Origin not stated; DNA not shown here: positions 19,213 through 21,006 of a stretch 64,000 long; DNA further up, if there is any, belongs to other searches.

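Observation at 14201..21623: Six-gene complex-I / group-4 hydrogenase-like operon whose catalytic subunit has lost all NiFe-ligating cysteines (Ehr-type complex, not a hydrogenase)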

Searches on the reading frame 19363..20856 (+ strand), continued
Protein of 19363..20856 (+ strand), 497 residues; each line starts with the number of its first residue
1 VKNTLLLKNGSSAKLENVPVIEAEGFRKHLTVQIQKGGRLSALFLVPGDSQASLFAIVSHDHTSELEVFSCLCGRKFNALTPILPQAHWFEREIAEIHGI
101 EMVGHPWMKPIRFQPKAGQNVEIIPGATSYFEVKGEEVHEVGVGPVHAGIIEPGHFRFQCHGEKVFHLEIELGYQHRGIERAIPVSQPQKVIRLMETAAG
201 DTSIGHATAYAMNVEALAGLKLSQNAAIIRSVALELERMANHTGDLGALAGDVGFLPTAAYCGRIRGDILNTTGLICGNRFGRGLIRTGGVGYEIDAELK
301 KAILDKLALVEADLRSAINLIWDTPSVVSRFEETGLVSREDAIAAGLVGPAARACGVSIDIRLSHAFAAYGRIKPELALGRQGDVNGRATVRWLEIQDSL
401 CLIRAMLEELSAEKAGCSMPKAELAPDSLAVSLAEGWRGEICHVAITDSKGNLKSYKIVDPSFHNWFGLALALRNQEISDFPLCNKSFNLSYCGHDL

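Call 8: find_homologous_proteins(query=window:19363-20856:+, max_evalue=1e-10)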
Query window:19363-20856:+ (497 aa): 8000 proteins with E <= 1e-10 among 8000 candidates; the best 120 are listed.
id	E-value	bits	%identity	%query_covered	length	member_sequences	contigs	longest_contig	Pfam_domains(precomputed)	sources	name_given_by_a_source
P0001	0.0e+0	1120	99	100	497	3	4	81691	PF00329.26,PF00346.25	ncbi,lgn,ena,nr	ncbi:MAG TPA: NADH-quinone oxidoreductase subunit C [Candidatus Rifleibacterium sp.]|nr:NADH-quinone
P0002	0.0e+0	1102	98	100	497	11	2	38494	PF00329.26,PF00346.25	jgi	-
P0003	0.0e+0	1056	92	100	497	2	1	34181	PF00329.26,PF00346.25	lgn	-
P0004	0.0e+0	1028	89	100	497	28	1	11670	PF00329.26,PF00346.25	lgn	-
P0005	0.0e+0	1013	89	100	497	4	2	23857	PF00329.26,PF00346.25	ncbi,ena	-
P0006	1.7e-259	880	75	100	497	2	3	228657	PF00329.26,PF00346.25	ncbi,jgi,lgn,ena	-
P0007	1.7e-257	873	75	100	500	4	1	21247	PF00329.26,PF00346.25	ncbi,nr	ncbi:MAG: NADH-quinone oxidoreductase subunit C [Candidatus Riflebacteria bacterium]|nr:NADH-quinone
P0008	3.6e-257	872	76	99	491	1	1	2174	PF00329.26,PF00346.25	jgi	jgi:Ni,Fe-hydrogenase III large subunit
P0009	1.4e-255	867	74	100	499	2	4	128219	PF00329.26,PF00346.25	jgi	-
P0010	2.6e-253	859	77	96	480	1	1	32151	PF00329.26,PF00346.25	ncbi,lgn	-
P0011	1.1e-247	841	73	100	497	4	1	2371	PF00329.26,PF00346.25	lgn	-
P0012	1.2e-246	837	71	100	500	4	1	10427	PF00329.26,PF00346.25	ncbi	-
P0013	1.4e-235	801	71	100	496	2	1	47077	PF00329.26,PF00346.25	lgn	-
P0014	8.9e-224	762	67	100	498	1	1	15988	PF00329.26,PF00346.25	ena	-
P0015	3.7e-223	760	66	100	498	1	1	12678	PF00329.26,PF00346.25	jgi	-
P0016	3.9e-222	756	65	100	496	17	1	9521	PF00329.26,PF00346.25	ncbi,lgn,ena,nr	ncbi:MAG: hydrogenase [Candidatus Riflebacteria bacterium]|nr:hydrogenase [Candidatus Riflebacteria 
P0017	6.0e-221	752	65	100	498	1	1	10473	PF00329.26,PF00346.25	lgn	-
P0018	1.3e-220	751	66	100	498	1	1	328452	PF00329.26,PF00346.25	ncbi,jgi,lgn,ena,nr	ncbi:MAG: NADH-quinone oxidoreductase subunit C [Candidatus Riflebacteria bacterium]|nr:NADH-quinone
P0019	3.8e-220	750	66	100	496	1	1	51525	PF00346.25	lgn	-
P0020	1.6e-215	735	64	100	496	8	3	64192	PF00329.26,PF00346.25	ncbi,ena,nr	ncbi:MAG: hydrogenase [Candidatus Riflebacteria bacterium GWC2_50_8]|nr:MAG: hydrogenase [Candidatus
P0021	3.9e-212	723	63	100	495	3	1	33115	PF00329.26,PF00346.25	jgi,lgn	jgi:Ni,Fe-hydrogenase III large subunit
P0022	7.3e-212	723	62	99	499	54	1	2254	PF00329.26,PF00346.25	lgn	-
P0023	1.7e-210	718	65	97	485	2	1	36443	PF00329.26,PF00346.25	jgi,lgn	jgi:Ni,Fe-hydrogenase III large subunit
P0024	2.2e-210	718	62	99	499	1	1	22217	PF00329.26,PF00346.25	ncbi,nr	ncbi:MAG: NADH-quinone oxidoreductase subunit C [Candidatus Riflebacteria bacterium]|nr:NADH-quinone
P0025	1.3e-209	715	63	100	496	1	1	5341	PF00329.26,PF00346.25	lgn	-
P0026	1.3e-202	692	60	100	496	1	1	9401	PF00329.26,PF00346.25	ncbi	-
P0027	4.0e-197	674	96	64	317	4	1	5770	PF00346.25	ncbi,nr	ncbi:MAG TPA: hydrogenase, partial [Candidatus Rifleibacterium sp.]|nr:hydrogenase [Candidatus Rifle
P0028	8.0e-196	670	66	91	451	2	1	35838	PF00329.26,PF00346.25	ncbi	-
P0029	3.0e-195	668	60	100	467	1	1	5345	PF00329.26,PF00346.25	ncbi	-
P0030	3.8e-190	651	59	100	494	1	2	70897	PF00329.26,PF00346.25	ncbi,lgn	ncbi:MAG: NADH-quinone oxidoreductase subunit C [Candidatus Rifleibacteriota bacterium]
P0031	5.2e-183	627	58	99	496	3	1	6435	PF00346.25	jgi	-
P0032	1.4e-182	626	57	99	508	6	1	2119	PF00329.26,PF00346.25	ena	-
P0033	1.8e-182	626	58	99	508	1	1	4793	PF00329.26,PF00346.25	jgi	jgi:Ni,Fe-hydrogenase III large subunit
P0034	1.9e-182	625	57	99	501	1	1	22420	PF00346.25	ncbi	-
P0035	2.4e-182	625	57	100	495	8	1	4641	PF00329.26,PF00346.25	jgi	jgi:Ni,Fe-hydrogenase III large subunit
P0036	2.8e-182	625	57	99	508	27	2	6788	PF00329.26,PF00346.25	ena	-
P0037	9.8e-182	623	58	99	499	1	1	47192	PF00329.26,PF00346.25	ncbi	ncbi:MAG: NADH-quinone oxidoreductase subunit C [Candidatus Sumerlaeia bacterium]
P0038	1.3e-181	623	57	99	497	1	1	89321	PF00329.26,PF00346.25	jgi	jgi:Ni,Fe-hydrogenase III large subunit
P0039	1.7e-181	622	57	99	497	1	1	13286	PF00346.25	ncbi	-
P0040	2.1e-181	622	57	99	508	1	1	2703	PF00329.26,PF00346.25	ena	-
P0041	2.1e-181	622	58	99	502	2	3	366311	PF00329.26,PF00346.25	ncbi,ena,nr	ncbi:MAG TPA: NADH-quinone oxidoreductase subunit C [Candidatus Cloacimonadota bacterium]|nr:NADH-qu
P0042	3.4e-181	621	57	100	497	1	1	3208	PF00329.26,PF00346.25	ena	-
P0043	6.5e-181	620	57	99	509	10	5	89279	PF00329.26,PF00346.25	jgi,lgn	jgi:Ni,Fe-hydrogenase III large subunit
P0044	7.8e-181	620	56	99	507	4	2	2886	PF00329.26,PF00346.25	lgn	-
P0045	1.0e-180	620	56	99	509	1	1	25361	PF00329.26,PF00346.25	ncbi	-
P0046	3.1e-180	618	57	98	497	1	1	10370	PF00346.25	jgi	jgi:Ni,Fe-hydrogenase III large subunit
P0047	3.7e-180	618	56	99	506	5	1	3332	PF00329.26,PF00346.25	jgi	jgi:Ni,Fe-hydrogenase III large subunit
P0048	4.7e-180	618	56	97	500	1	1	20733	PF00329.26,PF00346.25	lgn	-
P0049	1.0e-179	616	55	100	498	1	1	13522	PF00329.26,PF00346.25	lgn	-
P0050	1.1e-179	616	57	100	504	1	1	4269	PF00329.26,PF00346.25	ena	-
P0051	1.1e-179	616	57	99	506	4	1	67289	PF00329.26,PF00346.25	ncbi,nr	ncbi:MAG: NADH-quinone oxidoreductase subunit C [Thermoanaerobaculia bacterium]|nr:NADH-quinone oxid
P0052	1.2e-179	616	56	100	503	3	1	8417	PF00329.26,PF00346.25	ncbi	ncbi:MAG TPA: NADH-quinone oxidoreductase subunit C [Nitrospirota bacterium]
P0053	1.7e-179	616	57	100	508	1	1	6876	PF00329.26,PF00346.25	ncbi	-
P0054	2.0e-179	616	57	99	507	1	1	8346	PF00329.26,PF00346.25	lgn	-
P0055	2.1e-179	615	56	100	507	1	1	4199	PF00346.25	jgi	jgi:Ni,Fe-hydrogenase III large subunit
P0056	2.7e-179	615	56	99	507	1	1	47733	PF00329.26,PF00346.25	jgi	jgi:Ni,Fe-hydrogenase III large subunit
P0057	2.9e-179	615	57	100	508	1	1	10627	PF00329.26,PF00346.25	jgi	jgi:Ni,Fe-hydrogenase III large subunit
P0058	1.2e-178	613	56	100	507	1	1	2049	PF00329.26,PF00346.25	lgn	-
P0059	1.5e-178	613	56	100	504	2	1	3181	PF00329.26,PF00346.25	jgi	-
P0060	1.5e-178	613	57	99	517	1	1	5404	PF00329.26,PF00346.25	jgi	jgi:Ni,Fe-hydrogenase III large subunit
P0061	2.2e-178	612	57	100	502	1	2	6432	PF00329.26,PF00346.25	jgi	jgi:Ni,Fe-hydrogenase III large subunit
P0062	4.3e-178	611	57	100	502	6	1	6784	PF00346.25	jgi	jgi:Ni,Fe-hydrogenase III large subunit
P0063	4.9e-178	611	56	99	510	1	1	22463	PF00346.25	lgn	-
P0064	5.6e-178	611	57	100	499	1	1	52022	PF00329.26,PF00346.25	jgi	jgi:Ni,Fe-hydrogenase III large subunit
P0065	6.0e-178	611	55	100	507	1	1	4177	PF00329.26,PF00346.25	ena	-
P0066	6.8e-178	610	57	99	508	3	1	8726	PF00329.26,PF00346.25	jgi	-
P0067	7.8e-178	610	56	100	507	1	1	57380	PF00329.26,PF00346.25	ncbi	-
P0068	8.4e-178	610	57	100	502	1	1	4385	PF00329.26,PF00346.25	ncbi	-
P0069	8.6e-178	610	57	99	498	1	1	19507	PF00329.26,PF00346.25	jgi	jgi:Ni,Fe-hydrogenase III large subunit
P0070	8.8e-178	610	55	100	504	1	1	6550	PF00329.26,PF00346.25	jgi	jgi:Ni,Fe-hydrogenase III large subunit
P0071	9.9e-178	610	57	99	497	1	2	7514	PF00329.26,PF00346.25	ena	-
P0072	1.2e-177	610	56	99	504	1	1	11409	PF00329.26,PF00346.25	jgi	jgi:Ni,Fe-hydrogenase III large subunit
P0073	1.5e-177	609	57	99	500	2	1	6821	PF00329.26,PF00346.25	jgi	jgi:Ni,Fe-hydrogenase III large subunit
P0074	1.9e-177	609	56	99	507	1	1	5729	PF00329.26,PF00346.25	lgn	-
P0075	2.1e-177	609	56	100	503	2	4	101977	PF00329.26,PF00346.25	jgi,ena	jgi:Ni,Fe-hydrogenase III large subunit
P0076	2.3e-177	609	57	99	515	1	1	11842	PF00329.26,PF00346.25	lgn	-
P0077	2.4e-177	609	55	99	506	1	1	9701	PF00346.25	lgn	-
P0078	2.5e-177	609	56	100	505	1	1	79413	PF00329.26,PF00346.25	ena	-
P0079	2.8e-177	608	56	100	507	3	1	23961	PF00329.26,PF00346.25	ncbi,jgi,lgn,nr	ncbi:MAG: NADH-quinone oxidoreductase subunit C [Syntrophobacterales bacterium]|jgi:Ni,Fe-hydrogenas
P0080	2.9e-177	608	55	100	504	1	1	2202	PF00329.26,PF00346.25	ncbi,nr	ncbi:MAG: NADH-quinone oxidoreductase subunit C [Acidobacteria bacterium]|nr:NADH-quinone oxidoreduc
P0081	3.6e-177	608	57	100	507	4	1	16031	PF00329.26,PF00346.25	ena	-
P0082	4.6e-177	608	57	99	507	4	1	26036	PF00329.26,PF00346.25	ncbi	-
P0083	5.5e-177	607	55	100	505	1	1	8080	PF00329.26,PF00346.25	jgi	jgi:Ni,Fe-hydrogenase III large subunit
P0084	5.9e-177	607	56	99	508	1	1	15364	PF00329.26,PF00346.25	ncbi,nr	ncbi:MAG: NADH-quinone oxidoreductase subunit C [Deltaproteobacteria bacterium]|nr:NADH-quinone oxid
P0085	7.0e-177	607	55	99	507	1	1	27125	PF00329.26,PF00346.25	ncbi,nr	ncbi:MAG: NADH-quinone oxidoreductase subunit C [candidate division NC10 bacterium]|nr:NADH-quinone 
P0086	7.6e-177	607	56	100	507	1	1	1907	PF00329.26,PF00346.25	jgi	jgi:Ni,Fe-hydrogenase III large subunit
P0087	8.1e-177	607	54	100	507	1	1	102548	PF00346.25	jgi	jgi:Ni,Fe-hydrogenase III large subunit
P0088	9.2e-177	607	55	100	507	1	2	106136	PF00329.26,PF00346.25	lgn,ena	-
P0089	9.6e-177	607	56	100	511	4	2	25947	PF00329.26,PF00346.25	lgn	-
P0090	9.9e-177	607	55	99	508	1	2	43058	PF00329.26,PF00346.25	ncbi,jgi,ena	-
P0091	1.1e-176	606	55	100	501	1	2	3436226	PF00329.26,PF00346.25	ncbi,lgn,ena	-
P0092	1.1e-176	606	54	100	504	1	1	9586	PF00329.26,PF00346.25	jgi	jgi:Ni,Fe-hydrogenase III large subunit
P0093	1.3e-176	606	55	100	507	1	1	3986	PF00329.26,PF00346.25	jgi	-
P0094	1.3e-176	606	55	99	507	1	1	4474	PF00329.26,PF00346.25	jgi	jgi:Ni,Fe-hydrogenase III large subunit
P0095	1.6e-176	606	55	99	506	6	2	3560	PF00329.26,PF00346.25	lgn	-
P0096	1.6e-176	606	55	100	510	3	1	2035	PF00329.26,PF00346.25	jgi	jgi:Ni,Fe-hydrogenase III large subunit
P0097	1.6e-176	606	56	99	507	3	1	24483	PF00329.26,PF00346.25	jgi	jgi:Ni,Fe-hydrogenase III large subunit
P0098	1.7e-176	606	56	99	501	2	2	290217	PF00346.25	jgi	jgi:Ni,Fe-hydrogenase III large subunit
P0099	1.8e-176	606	56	100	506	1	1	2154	PF00329.26,PF00346.25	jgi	jgi:Ni,Fe-hydrogenase III large subunit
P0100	1.9e-176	606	56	100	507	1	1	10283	PF00329.26,PF00346.25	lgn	-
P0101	2.4e-176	605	56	99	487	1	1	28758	PF00329.26,PF00346.25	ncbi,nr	ncbi:MAG: NADH-quinone oxidoreductase subunit C [Elusimicrobia bacterium]|nr:NADH-quinone oxidoreduc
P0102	2.6e-176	605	56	100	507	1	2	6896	PF00329.26,PF00346.25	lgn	-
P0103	3.1e-176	605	55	99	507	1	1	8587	PF00329.26,PF00346.25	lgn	-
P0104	3.2e-176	605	55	100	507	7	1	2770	PF00329.26,PF00346.25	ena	-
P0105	3.5e-176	605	55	99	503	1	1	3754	PF00329.26,PF00346.25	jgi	jgi:Ni,Fe-hydrogenase III large subunit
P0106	4.4e-176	605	57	98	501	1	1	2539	PF00329.26,PF00346.25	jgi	jgi:Ni,Fe-hydrogenase III large subunit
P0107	4.4e-176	605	55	98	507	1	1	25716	PF00329.26,PF00346.25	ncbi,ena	-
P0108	5.7e-176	604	56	99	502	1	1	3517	PF00346.25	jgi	jgi:Ni,Fe-hydrogenase III large subunit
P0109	5.9e-176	604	54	100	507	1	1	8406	PF00329.26,PF00346.25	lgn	-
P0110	6.2e-176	604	56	98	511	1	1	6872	PF00329.26,PF00346.25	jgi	jgi:Ni,Fe-hydrogenase III large subunit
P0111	6.4e-176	604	57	100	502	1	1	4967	PF00346.25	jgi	jgi:Ni,Fe-hydrogenase III large subunit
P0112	6.8e-176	604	55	99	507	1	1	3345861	PF00329.26,PF00346.25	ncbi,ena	-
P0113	7.3e-176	604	56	99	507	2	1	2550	PF00346.25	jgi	jgi:Ni,Fe-hydrogenase III large subunit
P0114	7.9e-176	604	55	99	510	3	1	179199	PF00346.25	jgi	jgi:Ni,Fe-hydrogenase III large subunit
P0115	8.0e-176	604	55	99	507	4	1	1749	PF00329.26,PF00346.25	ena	-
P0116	8.1e-176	604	55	100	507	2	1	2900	PF00329.26,PF00346.25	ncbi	ncbi:MAG TPA: NADH-quinone oxidoreductase subunit C, partial [Desulfobaccales bacterium]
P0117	8.2e-176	604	55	100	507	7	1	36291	PF00329.26,PF00346.25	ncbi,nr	ncbi:MAG TPA: NADH-quinone oxidoreductase subunit C [Methylomirabilota bacterium]|nr:NADH-quinone ox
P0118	8.8e-176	604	56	100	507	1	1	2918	PF00346.25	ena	-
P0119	9.0e-176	603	56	100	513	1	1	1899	PF00329.26,PF00346.25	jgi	jgi:Ni,Fe-hydrogenase III large subunit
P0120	9.6e-176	603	56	99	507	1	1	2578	PF00329.26,PF00346.25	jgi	jgi:Ni,Fe-hydrogenase III large subunit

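Call 16: find_encoding_contigs(protein=window:19363-20856:+, flank=10000, max_places=4)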
Protein window:19363-20856:+ (497 aa): 5 contigs read that carry it; 3 places shown.
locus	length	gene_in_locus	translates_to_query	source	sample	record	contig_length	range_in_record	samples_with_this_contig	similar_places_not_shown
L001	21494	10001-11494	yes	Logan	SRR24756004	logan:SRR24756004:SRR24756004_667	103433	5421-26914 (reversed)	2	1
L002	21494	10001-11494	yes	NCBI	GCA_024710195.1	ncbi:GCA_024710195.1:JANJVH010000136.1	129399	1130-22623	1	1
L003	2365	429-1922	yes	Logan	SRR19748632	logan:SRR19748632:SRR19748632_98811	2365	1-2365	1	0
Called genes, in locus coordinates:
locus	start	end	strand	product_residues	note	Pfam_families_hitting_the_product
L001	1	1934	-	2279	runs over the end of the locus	-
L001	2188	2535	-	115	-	-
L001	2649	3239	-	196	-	PF07879:PHB_acc_N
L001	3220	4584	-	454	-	PF24096:DUF7379, PF02089:Palm_thioest (weak)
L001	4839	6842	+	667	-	PF00361:Proton_antipo_M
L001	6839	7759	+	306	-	PF00146:NADHdh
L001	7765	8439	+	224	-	-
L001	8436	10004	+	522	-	PF00361:Proton_antipo_M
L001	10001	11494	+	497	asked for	PF00329:Complex1_30kDa (weak), PF00346:Complex1_49kDa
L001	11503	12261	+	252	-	PF12838:Fer4_7 (faint), PF13237:Fer4_10 (weak), PF13187:Fer4_9 (weak), PF01058:Oxidored_q6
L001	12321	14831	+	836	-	PF00924:MS_channel_2nd, PF21082:MS_channel_3rd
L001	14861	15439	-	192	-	PF13649:Methyltransf_25 (weak)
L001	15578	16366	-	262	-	PF16554:OAM_dimer, PF02310:B12-binding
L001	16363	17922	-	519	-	PF09043:Lys-AminoMut_A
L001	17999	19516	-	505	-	PF00488:MutS_V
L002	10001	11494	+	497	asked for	PF00329:Complex1_30kDa (weak), PF00346:Complex1_49kDa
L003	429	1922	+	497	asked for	PF00329:Complex1_30kDa (weak), PF00346:Complex1_49kDa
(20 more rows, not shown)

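Call 23: find_related_loci(query=A1, collection=genome_contigs, flank=10000)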
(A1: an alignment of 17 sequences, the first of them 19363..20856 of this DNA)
Query A1 (497 aa) in genome_contigs; peptide patterns used: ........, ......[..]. (x = any residue, [..] = any of these).
600 stretches matched a pattern (row limit reached: there are more); 597 encode a relative of the query (tblastn E <= 1e-3); the best 80 are kept; 80 distinct loci.
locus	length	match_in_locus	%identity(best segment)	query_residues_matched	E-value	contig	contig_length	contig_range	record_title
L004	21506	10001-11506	54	5-497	1e-177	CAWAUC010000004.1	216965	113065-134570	MAG: uncultured delta proteobacterium isolate MFD02416.bin.1.144 genome assembly, contig: contig_11480, whole genome sho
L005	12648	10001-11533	55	7-497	7e-172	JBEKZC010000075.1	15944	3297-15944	MAG: Verrucomicrobiota bacterium isolate SPRUCE 68 SPRUCE_68_75, whole genome shotgun sequence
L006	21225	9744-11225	53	7-497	2e-170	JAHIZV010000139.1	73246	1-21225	MAG: Verrucomicrobia bacterium isolate Modern_marine.mb.194 Modern_marine.mb.194_k141_1393514, whole genome shotgun sequ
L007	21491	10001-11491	53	1-497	7e-170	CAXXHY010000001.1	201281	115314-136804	MAG: Desulfovibrionaceae bacterium isolate 0e13dead-c97d-465e-96e4-3b16588dd403 genome assembly, contig: contig_1, whole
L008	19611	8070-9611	51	7-497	4e-169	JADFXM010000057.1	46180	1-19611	MAG: Candidatus Riflebacteria bacterium isolate nDJH14bin3 nDJH14_bin3_NODE_57_length_46180_cov_73.394741, whole genome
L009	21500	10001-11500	52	1-497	6e-169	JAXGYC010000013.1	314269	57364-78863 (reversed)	MAG: Sedimentisphaerales bacterium isolate AnMBR.bin504 bin504_13, whole genome shotgun sequence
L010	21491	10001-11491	52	9-497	6e-169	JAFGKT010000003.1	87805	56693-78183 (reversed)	MAG: Sedimentisphaerales bacterium isolate Zod_Metabat.35 k87_632837, whole genome shotgun sequence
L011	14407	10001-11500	53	7-497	1e-168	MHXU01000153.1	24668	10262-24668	MAG: Planctomycetes bacterium GWC2_45_44 gwc2_scaffold_6133, whole genome shotgun sequence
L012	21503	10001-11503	54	7-497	1e-168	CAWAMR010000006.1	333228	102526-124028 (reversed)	MAG: uncultured Planctomycetota bacterium isolate MFD01716.bin.2.152 genome assembly, contig: contig_46340, whole genome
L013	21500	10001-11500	52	7-497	7e-169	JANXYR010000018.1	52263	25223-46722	MAG: Geobacteraceae bacterium isolate GL140_3_metabat_67 GL140_3_k141_2863299, whole genome shotgun sequence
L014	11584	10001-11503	53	7-497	1e-168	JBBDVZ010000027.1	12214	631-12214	MAG: Planctomycetaceae bacterium isolate LejiaC_61_11 Lejia_C_12055_length_12214_cov_6, whole genome shotgun sequence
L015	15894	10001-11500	54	6-497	2e-168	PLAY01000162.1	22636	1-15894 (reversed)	MAG: Limisphaerales bacterium isolate bog_1418 73.20111000_S2D.10_contig_247, whole genome shotgun sequence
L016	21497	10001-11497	52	7-497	4e-168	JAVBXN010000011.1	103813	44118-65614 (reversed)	MAG: Pelobacter sp. isolate GS8 160, whole genome shotgun sequence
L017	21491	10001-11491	52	7-497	4e-167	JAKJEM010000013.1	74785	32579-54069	MAG: Planctomycetota bacterium isolate UR.bin147 NODE_13_length_74785_cov_3.602185, whole genome shotgun sequence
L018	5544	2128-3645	52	8-497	2e-169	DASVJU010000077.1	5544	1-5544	MAG TPA_asm: Thermoanaerobaculia bacterium isolate SMAG_U3027 k141_1029337, whole genome shotgun sequence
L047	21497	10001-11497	49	7-497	2e-158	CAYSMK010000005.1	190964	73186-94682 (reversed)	MAG TPA_asm: uncultured Geobacter sp. isolate binchicken_co269_58 genome assembly, contig: NODE_64_length_190964_cov_232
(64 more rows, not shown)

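Call 30: search_protein_families(library=pfam, proteins=[L005:4203-4913:+], max_evalue=0.001)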
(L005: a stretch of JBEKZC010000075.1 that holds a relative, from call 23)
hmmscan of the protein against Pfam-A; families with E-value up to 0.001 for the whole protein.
L005:4203-4913:+ (236 aa): 6 families
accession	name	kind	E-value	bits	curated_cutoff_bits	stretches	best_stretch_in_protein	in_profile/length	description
PF00359.27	PTS_EIIA_2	-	1.7e-23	83.6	27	1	81-214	7-139/144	Phosphoenolpyruvate-dependent sugar phosphotransferase system, EIIA 2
PF12728.13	HTH_17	-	6.4e-17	62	27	1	4-51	3-50/51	Helix-turn-helix domain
PF13384.12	HTH_23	-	1.8e-05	24.8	24.6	1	3-24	18-39/50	Homeodomain-like domain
PF13518.12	HTH_28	-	9.8e-05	22.8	25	1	4-24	14-34/52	Helix-turn-helix domain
PF13542.12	HTH_Tnp_ISL3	-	0.00017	21.4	27.4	1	4-26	28-50/51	Helix-turn-helix domain of transposase family ISL3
PF00376.29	MerR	-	0.00044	20.5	28.2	1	4-38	1-36/38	MerR family regulatory protein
